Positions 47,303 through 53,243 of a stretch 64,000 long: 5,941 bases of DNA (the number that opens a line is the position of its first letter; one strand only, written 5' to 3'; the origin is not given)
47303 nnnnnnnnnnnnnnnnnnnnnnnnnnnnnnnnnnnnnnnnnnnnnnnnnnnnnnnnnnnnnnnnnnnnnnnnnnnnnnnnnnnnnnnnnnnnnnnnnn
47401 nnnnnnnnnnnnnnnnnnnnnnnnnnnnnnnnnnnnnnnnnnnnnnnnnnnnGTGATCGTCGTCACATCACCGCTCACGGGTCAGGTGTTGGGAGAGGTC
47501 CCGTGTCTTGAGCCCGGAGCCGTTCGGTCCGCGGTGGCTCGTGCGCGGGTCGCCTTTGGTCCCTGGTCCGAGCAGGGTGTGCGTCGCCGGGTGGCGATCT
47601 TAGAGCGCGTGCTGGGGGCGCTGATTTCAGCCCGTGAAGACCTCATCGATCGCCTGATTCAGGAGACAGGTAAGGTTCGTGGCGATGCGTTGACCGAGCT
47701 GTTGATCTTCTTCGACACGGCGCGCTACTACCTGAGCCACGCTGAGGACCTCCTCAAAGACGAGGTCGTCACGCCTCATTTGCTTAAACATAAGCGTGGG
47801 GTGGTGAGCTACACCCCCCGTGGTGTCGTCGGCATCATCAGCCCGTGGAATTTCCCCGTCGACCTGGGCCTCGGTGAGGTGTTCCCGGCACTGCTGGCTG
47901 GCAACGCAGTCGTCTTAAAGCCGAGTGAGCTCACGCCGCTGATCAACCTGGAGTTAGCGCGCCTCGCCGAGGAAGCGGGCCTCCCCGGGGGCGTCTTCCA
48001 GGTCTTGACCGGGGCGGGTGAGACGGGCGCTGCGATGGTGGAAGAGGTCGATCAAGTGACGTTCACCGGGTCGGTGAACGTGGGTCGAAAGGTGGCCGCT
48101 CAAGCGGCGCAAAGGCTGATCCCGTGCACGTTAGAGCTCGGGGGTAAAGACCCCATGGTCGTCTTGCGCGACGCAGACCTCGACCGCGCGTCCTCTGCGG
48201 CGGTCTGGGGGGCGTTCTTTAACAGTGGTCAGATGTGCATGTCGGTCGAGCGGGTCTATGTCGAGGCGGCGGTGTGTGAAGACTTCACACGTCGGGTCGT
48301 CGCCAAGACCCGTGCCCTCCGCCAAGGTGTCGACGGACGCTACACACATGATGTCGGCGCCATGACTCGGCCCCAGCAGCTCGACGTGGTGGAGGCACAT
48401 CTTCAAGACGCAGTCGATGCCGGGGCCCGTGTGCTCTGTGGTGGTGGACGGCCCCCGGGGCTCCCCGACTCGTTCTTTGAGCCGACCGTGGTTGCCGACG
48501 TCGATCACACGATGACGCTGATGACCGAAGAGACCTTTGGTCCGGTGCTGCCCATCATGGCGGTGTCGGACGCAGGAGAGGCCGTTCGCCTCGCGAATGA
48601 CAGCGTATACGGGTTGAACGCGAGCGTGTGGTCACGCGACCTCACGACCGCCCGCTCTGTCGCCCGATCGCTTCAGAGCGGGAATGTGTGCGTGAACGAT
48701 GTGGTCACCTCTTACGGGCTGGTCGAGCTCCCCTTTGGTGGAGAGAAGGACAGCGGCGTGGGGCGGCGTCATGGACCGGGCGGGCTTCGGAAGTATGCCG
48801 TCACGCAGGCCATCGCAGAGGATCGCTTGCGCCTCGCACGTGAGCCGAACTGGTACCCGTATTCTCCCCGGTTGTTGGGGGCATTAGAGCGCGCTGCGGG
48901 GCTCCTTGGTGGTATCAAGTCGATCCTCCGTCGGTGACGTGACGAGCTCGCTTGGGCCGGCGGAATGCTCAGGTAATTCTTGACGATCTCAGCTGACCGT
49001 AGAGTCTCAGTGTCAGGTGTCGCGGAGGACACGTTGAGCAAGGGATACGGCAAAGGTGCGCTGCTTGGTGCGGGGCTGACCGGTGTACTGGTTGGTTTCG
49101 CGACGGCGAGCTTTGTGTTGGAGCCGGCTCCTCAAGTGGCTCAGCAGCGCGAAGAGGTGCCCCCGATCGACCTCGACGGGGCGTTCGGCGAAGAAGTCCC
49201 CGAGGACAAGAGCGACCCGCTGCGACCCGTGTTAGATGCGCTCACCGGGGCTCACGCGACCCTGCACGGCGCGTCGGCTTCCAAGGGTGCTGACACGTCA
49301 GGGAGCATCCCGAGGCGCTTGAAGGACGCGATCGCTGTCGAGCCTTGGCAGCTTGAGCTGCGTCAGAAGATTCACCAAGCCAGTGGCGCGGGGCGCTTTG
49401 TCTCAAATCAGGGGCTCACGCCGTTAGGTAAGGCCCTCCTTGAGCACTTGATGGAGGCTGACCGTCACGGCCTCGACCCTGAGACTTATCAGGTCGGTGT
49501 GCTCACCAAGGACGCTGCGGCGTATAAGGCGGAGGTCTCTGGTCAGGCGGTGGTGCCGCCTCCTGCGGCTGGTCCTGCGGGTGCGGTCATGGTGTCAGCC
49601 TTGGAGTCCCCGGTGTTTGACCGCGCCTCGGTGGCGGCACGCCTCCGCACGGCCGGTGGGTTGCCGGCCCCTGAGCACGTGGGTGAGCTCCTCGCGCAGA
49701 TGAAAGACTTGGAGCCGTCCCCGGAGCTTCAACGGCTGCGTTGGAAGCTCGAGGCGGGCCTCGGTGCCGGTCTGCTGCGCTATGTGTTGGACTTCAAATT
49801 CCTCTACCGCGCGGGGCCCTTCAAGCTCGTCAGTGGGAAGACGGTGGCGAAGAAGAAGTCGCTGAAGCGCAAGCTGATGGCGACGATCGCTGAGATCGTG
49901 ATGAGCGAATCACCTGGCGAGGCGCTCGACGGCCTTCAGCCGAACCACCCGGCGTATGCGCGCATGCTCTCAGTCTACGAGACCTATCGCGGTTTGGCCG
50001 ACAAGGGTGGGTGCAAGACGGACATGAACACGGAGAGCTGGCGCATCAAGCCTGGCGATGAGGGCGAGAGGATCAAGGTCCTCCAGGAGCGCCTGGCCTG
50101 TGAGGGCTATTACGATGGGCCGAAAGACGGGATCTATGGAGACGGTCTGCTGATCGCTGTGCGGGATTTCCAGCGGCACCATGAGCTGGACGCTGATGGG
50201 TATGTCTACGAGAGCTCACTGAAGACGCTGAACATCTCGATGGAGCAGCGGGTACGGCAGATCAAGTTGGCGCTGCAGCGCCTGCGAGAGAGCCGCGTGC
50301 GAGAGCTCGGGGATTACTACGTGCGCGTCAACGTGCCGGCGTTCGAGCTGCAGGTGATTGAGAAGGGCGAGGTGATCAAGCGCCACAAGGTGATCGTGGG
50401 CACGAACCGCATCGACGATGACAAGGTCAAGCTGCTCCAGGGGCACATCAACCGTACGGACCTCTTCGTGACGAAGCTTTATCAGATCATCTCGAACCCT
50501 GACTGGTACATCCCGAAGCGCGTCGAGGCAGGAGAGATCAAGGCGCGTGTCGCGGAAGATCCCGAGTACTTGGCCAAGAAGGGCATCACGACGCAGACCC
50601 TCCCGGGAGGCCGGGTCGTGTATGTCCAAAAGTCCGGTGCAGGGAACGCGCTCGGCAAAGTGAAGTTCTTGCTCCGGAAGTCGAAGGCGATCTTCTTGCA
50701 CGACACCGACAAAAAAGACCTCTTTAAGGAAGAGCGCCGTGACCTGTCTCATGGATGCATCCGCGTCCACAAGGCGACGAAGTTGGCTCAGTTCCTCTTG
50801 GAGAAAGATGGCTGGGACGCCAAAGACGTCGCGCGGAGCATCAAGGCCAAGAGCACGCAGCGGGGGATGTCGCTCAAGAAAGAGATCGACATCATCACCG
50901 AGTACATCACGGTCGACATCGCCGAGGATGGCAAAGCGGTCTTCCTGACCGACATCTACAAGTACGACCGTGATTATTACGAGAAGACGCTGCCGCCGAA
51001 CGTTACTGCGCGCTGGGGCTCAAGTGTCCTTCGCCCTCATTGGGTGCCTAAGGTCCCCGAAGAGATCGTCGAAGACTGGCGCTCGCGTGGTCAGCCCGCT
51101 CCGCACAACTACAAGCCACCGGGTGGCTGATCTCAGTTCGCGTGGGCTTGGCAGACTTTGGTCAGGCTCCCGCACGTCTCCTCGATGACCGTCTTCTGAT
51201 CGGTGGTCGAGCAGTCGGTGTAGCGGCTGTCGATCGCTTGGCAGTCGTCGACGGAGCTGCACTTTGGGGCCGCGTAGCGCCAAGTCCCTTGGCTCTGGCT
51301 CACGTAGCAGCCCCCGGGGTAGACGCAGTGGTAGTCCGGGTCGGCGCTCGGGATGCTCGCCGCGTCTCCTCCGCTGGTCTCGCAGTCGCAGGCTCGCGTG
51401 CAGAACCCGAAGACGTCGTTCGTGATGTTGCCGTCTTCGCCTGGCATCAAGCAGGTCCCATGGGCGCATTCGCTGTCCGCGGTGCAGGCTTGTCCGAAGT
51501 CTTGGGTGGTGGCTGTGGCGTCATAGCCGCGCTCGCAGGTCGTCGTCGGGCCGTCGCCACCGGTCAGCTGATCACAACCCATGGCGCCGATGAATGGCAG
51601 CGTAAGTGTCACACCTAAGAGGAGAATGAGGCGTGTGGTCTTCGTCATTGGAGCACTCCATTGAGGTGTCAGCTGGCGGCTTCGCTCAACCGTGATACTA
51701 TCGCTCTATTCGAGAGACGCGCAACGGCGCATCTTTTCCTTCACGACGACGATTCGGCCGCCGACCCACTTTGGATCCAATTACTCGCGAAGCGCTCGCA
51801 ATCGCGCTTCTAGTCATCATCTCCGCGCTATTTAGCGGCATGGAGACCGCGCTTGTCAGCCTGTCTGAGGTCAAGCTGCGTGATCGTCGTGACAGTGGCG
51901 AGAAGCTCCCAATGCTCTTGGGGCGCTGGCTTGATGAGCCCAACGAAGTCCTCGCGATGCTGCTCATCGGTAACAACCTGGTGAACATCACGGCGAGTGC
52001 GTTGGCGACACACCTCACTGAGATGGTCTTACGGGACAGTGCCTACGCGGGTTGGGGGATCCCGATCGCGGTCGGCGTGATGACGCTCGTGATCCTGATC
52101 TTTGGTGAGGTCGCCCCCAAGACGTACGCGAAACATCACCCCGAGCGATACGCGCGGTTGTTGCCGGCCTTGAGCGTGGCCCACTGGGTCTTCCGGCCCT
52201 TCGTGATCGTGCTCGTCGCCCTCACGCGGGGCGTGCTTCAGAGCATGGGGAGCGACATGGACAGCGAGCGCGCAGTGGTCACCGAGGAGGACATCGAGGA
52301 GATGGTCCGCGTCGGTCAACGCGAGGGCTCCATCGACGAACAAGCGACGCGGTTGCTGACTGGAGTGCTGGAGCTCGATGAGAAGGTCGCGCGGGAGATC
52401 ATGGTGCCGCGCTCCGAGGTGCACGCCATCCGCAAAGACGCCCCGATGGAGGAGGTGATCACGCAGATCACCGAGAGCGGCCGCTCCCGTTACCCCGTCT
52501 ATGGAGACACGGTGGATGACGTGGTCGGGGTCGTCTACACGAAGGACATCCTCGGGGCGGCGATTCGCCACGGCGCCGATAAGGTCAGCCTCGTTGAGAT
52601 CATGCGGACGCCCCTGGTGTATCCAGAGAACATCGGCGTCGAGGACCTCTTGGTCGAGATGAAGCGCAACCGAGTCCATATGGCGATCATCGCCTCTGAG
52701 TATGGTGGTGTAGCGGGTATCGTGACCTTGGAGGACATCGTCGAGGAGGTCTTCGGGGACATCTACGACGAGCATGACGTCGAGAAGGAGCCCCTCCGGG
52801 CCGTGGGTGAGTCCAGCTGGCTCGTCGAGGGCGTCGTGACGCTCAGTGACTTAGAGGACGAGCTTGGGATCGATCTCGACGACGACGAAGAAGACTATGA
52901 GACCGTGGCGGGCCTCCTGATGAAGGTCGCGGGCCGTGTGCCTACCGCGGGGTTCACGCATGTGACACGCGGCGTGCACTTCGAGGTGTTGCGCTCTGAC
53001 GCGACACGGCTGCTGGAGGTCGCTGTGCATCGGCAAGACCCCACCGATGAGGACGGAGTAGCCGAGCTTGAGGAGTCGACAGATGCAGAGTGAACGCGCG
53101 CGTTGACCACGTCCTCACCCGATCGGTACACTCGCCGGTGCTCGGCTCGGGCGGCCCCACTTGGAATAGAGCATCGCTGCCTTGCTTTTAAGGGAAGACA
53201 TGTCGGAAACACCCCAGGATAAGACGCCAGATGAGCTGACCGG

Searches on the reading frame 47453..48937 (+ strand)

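Call 35: search_protein_families(library=pfam, proteins=[window:47453-48937:+], max_evalue=0.001)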
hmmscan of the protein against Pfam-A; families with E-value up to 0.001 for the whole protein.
window:47453-48937:+ (494 aa): 1 family
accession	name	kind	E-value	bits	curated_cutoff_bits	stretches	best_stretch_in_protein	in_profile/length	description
PF00171.27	Aldedh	-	1e-140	469.8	23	1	3-453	10-460/461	Aldehyde dehydrogenase family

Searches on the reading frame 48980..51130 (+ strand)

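Call 35: search_protein_families(library=pfam, proteins=[window:48980-51130:+], max_evalue=0.001)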
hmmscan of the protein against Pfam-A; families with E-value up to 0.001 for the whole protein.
window:48980-51130:+ (716 aa): 3 families
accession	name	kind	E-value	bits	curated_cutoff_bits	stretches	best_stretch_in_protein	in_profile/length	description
PF03734.19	YkuD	-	2.2e-19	70.9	23.4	1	445-609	1-141/146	L,D-transpeptidase catalytic domain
PF01471.23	PG_binding_1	-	2e-12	47.5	23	1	362-409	2-49/57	Putative peptidoglycan binding domain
PF20142.4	Scaffold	-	2e-10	42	24.6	1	231-329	45-135/139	Scaffold domain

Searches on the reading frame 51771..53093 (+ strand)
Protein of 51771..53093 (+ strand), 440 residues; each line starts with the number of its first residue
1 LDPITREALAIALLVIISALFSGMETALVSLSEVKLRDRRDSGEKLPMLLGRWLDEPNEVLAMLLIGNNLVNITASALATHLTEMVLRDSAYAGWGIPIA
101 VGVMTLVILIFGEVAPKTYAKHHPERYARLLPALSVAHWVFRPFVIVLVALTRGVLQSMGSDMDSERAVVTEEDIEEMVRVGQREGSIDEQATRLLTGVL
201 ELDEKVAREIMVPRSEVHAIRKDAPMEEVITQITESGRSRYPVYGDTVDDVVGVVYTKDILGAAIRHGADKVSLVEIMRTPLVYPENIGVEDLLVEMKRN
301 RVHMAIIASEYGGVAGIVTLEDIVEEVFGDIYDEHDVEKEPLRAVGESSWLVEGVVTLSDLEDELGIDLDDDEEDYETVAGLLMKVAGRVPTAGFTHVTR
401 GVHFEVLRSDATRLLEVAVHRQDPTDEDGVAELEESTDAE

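Call 35: search_protein_families(library=pfam, proteins=[window:51771-53093:+], max_evalue=0.001)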
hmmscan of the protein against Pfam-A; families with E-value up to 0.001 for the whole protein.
window:51771-53093:+ (440 aa): 3 families
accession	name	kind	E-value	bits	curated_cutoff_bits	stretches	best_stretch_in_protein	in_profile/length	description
PF01595.25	CNNM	-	2.7e-48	164.5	28.4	1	10-191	2-180/181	Cyclin M transmembrane N-terminal domain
PF03471.22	CorC_HlyC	-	3.8e-17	62.5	27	1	345-422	3-80/81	Transporter associated domain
PF00571.33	CBS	-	1e-15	58.2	24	2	276-327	3-55/57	CBS domain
